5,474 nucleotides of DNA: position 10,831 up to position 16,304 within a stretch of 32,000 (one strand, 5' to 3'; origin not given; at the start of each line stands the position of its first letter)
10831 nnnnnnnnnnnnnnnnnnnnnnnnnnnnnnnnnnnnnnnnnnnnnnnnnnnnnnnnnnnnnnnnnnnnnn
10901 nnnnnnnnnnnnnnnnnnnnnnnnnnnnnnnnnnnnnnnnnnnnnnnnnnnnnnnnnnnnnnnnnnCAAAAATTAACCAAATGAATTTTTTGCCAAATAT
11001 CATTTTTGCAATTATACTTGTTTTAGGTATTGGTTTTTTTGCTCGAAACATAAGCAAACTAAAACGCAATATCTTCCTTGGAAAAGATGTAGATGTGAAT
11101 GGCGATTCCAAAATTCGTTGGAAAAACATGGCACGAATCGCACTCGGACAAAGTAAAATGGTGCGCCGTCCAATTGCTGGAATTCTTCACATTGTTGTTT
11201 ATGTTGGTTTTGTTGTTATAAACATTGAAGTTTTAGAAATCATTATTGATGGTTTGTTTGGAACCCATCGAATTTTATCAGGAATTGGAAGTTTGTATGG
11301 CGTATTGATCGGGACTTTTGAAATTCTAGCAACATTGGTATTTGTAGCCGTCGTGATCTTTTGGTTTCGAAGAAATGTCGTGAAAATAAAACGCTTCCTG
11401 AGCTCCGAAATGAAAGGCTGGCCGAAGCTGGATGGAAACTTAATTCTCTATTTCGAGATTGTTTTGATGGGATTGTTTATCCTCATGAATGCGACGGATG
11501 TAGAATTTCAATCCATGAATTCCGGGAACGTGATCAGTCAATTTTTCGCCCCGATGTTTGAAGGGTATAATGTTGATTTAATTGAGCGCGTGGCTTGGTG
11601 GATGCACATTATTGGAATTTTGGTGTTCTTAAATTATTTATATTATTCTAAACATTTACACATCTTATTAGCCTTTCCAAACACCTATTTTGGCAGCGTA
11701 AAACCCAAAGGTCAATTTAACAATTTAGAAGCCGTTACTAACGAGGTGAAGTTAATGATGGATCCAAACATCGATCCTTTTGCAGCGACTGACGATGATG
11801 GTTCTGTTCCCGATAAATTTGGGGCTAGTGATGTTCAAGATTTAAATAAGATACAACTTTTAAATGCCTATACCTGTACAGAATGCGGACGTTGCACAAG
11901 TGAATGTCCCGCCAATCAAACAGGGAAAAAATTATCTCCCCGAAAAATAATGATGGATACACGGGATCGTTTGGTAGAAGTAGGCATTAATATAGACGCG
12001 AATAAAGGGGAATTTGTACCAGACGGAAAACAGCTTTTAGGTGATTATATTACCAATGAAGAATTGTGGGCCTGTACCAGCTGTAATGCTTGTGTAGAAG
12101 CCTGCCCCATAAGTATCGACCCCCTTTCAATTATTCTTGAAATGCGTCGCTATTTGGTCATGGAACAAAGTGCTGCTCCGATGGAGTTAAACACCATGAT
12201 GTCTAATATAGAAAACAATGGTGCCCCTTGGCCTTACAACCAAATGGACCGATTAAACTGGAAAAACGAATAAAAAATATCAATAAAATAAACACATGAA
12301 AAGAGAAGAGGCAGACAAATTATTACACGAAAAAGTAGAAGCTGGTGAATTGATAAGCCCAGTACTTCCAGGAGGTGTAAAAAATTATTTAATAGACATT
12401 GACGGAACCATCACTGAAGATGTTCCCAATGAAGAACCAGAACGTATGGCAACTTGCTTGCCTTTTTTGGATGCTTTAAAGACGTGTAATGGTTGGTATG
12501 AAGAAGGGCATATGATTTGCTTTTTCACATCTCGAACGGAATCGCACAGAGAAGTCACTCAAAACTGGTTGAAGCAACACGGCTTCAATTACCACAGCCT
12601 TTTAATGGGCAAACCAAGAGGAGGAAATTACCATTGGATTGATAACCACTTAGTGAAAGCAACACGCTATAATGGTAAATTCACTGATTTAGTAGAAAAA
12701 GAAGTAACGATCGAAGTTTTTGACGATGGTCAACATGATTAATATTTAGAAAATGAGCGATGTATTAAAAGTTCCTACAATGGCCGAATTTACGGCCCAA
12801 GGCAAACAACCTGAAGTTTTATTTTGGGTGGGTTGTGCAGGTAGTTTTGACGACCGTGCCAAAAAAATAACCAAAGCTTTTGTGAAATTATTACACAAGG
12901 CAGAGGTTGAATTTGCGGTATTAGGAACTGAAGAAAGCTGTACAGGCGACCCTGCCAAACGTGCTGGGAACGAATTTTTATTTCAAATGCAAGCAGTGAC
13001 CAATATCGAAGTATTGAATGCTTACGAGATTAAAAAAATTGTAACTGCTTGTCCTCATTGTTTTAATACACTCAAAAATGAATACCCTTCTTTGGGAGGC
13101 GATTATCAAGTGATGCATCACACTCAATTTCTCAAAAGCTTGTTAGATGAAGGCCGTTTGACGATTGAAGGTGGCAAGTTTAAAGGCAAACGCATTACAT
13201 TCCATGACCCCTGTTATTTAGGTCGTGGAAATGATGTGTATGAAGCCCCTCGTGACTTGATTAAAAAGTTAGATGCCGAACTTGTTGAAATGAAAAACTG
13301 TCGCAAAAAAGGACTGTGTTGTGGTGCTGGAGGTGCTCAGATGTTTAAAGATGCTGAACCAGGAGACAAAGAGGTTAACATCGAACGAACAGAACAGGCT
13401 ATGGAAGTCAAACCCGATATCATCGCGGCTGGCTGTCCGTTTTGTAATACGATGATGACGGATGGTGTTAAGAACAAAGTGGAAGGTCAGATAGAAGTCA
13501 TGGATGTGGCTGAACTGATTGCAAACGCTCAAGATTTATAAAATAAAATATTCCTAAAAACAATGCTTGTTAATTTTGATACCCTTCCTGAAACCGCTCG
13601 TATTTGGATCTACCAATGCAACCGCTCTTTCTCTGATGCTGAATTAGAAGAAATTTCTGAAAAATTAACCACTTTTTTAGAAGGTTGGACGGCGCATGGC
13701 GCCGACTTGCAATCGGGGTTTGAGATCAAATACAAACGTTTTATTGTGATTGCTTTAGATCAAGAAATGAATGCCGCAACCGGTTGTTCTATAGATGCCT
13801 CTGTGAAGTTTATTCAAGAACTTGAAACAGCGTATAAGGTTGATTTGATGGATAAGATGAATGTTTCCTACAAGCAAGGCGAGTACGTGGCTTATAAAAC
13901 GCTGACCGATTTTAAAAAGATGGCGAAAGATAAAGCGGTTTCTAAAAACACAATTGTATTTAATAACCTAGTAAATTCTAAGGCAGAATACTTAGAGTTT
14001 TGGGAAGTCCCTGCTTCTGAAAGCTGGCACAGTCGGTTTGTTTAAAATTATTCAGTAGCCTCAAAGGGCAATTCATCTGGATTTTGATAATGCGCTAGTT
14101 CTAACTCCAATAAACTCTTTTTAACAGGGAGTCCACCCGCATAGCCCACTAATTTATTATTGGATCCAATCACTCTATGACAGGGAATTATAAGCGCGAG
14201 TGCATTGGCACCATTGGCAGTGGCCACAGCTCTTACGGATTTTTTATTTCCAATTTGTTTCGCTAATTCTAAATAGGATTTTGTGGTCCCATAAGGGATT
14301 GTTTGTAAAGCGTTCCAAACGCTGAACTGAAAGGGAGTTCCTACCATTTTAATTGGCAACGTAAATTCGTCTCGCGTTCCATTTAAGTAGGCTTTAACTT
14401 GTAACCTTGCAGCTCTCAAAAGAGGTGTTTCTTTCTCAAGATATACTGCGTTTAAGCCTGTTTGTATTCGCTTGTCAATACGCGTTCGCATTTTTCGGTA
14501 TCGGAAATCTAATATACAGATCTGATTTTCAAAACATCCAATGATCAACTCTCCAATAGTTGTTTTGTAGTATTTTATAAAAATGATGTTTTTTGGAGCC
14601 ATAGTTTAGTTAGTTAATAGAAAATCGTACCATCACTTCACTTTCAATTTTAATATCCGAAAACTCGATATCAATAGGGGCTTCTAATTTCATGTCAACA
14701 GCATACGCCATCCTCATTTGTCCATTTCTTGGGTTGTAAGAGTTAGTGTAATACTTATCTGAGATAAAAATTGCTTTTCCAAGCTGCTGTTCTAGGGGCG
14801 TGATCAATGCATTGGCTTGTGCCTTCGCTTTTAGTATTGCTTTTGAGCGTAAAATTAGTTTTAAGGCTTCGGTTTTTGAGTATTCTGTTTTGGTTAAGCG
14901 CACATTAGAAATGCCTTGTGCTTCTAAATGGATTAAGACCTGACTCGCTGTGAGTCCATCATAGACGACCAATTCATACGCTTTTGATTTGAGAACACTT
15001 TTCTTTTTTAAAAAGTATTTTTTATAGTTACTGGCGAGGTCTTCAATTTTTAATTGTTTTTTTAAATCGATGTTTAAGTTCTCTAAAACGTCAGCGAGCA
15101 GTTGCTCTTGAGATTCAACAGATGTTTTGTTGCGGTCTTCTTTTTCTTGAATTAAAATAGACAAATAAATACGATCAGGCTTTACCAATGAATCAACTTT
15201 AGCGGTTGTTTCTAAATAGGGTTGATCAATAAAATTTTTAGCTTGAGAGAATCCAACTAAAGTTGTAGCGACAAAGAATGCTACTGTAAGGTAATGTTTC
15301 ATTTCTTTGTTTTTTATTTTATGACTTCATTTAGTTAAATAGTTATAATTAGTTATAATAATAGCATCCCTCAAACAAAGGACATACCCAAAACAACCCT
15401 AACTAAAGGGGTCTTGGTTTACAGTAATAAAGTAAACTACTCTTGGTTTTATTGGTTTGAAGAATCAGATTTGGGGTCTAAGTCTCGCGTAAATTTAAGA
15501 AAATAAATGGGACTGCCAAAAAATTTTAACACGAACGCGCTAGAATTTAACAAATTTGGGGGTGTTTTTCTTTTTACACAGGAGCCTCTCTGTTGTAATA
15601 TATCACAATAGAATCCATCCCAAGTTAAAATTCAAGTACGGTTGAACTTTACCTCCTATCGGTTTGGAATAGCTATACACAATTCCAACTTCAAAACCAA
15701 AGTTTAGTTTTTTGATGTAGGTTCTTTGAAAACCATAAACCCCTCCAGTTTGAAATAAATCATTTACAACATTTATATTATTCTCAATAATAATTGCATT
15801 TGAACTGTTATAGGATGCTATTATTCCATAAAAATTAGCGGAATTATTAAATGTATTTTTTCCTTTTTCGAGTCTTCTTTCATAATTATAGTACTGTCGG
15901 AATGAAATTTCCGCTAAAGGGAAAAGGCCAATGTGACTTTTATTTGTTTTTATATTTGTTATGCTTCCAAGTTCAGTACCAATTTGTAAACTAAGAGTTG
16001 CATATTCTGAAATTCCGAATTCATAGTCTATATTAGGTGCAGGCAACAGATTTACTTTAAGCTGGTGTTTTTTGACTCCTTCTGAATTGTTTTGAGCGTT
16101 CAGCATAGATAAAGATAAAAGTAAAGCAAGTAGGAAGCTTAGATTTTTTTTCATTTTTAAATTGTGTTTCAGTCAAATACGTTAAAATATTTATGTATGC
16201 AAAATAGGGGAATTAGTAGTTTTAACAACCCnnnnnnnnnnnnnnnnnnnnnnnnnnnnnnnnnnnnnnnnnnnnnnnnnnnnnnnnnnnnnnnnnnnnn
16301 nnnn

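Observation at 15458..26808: Four same-orientation copies of a promoter-plus-leader cassette head four secreted-protein transcription units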

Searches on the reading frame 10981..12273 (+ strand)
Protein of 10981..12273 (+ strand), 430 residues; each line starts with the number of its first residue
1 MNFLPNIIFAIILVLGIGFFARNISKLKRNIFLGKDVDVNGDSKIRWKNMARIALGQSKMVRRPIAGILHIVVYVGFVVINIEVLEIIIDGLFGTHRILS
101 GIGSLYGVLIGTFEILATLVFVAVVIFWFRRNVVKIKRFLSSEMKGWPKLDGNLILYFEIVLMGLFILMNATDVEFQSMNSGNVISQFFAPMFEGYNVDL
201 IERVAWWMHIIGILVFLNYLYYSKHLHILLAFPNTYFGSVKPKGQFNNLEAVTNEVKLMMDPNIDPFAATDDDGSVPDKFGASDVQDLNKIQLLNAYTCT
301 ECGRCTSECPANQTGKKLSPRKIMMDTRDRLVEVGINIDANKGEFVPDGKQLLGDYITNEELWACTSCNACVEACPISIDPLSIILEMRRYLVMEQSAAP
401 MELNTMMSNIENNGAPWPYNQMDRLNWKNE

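Call 36: search_protein_families(library=pfam, proteins=[window:10981-12273:+], max_evalue=0.001)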
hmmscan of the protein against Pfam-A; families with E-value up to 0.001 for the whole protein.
window:10981-12273:+ (430 aa): 11 families
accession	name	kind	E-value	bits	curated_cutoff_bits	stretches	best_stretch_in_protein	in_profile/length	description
PF13187.11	Fer4_9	-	2.6e-11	43.8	27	1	299-376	2-48/52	4Fe-4S dicluster domain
PF13183.11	Fer4_8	-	9.3e-10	39.3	27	1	296-379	2-68/68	4Fe-4S dicluster domain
PF13237.11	Fer4_10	-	2.8e-08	34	25.5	1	295-376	5-53/53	4Fe-4S dicluster domain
PF12797.12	Fer4_2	-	4.8e-08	32.9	24.5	1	293-311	4-22/22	4Fe-4S binding domain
PF13534.11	Fer4_17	-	3.1e-07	31.3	22.2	1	299-380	2-61/61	4Fe-4S dicluster domain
PF12800.12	Fer4_4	-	5.8e-06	26.6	24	0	364-376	3-15/17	4Fe-4S binding domain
PF00037.32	Fer4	-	9.9e-06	25.6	21.1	0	298-312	7-21/24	4Fe-4S binding domain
PF12838.12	Fer4_7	-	5.3e-05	24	27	0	298-377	1-50/52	4Fe-4S dicluster domain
PF13484.11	Fer4_16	-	0.00015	22.9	30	0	298-377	1-65/66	4Fe-4S double cluster binding domain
PF14697.11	Fer4_21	-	0.00017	22.1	35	0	364-377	40-53/59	4Fe-4S dicluster domain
PF12837.12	Fer4_6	-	0.00075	19.8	25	0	297-312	7-22/24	4Fe-4S binding domain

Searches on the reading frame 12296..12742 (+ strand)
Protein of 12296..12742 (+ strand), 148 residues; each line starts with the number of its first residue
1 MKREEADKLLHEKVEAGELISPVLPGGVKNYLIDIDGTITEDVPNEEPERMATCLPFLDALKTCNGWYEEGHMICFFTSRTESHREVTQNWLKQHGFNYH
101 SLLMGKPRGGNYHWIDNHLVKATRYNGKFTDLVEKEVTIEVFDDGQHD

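Call 36: search_protein_families(library=pfam, proteins=[window:12296-12742:+], max_evalue=0.001)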
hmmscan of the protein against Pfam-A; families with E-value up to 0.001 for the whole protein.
window:12296-12742:+ (148 aa): 2 families
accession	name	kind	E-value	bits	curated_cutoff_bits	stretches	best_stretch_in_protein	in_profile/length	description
PF24694.1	LNS2_PITM1-3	-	1.3e-07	32.1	27.7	1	32-104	2-70/124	PITM 1-3, LNS2 domain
PF03767.20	Acid_phosphat_B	-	7.3e-05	22.8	27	1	60-104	125-170/230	HAD superfamily, subfamily IIIB (Acid phosphatase)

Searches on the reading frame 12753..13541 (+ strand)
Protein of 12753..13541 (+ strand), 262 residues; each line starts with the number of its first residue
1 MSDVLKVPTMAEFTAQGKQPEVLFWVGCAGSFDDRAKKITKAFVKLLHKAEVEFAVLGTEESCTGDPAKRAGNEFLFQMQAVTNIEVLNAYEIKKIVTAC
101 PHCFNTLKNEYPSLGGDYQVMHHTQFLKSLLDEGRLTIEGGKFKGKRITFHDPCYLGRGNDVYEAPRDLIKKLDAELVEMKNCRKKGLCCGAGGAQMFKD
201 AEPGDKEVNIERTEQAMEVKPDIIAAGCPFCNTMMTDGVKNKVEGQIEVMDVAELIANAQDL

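Call 36: search_protein_families(library=pfam, proteins=[window:12753-13541:+], max_evalue=0.001)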
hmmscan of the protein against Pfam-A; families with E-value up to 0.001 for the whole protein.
window:12753-13541:+ (262 aa): 1 family
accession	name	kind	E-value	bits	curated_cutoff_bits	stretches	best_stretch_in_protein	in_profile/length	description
PF02754.22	CCG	-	1.6e-31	108.7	20.6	2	148-235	1-84/85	Cysteine-rich domain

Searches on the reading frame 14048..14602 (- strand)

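Call 10: search_protein_families(library=pfam, proteins=[window:14048-14602:-], max_evalue=0.01)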
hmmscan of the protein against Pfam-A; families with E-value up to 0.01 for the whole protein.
window:14048-14602:- (184 aa): 2 families
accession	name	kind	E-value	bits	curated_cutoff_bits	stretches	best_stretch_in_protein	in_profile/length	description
PF01035.26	DNA_binding_1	-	4e-31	107.1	27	1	90-168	1-79/81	6-O-methylguanine DNA methyltransferase, DNA binding domain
PF02870.21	Methyltransf_1N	-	2.3e-06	28.5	21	1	9-85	3-70/71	6-O-methylguanine DNA methyltransferase, ribonuclease-like domain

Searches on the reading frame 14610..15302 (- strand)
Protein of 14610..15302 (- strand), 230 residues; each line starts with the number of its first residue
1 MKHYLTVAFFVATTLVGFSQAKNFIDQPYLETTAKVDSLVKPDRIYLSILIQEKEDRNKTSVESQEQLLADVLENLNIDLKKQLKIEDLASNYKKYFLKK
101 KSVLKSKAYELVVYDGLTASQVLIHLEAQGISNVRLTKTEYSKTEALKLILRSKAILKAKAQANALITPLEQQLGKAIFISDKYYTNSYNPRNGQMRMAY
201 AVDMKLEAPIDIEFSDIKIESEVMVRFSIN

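Call 10: search_protein_families(library=pfam, proteins=[window:14610-15302:-], max_evalue=0.01)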
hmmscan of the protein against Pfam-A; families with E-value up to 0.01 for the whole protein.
window:14610-15302:- (230 aa): 1 family
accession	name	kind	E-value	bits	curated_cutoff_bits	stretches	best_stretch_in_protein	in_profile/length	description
PF04402.19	SIMPL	-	1.2e-14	55.5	25.2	1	32-227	3-205/205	Protein of unknown function (DUF541)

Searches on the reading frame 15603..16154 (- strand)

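Call 10: search_protein_families(library=pfam, proteins=[window:15603-16154:-], max_evalue=0.01)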
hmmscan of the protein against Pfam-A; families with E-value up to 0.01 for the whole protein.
window:15603-16154:- (183 aa): 1 family
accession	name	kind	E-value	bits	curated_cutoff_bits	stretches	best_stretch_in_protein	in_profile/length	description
PF12099.14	DUF3575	-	0.0013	18.6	21.1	1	10-163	3-142/177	Protein of unknown function (DUF3575)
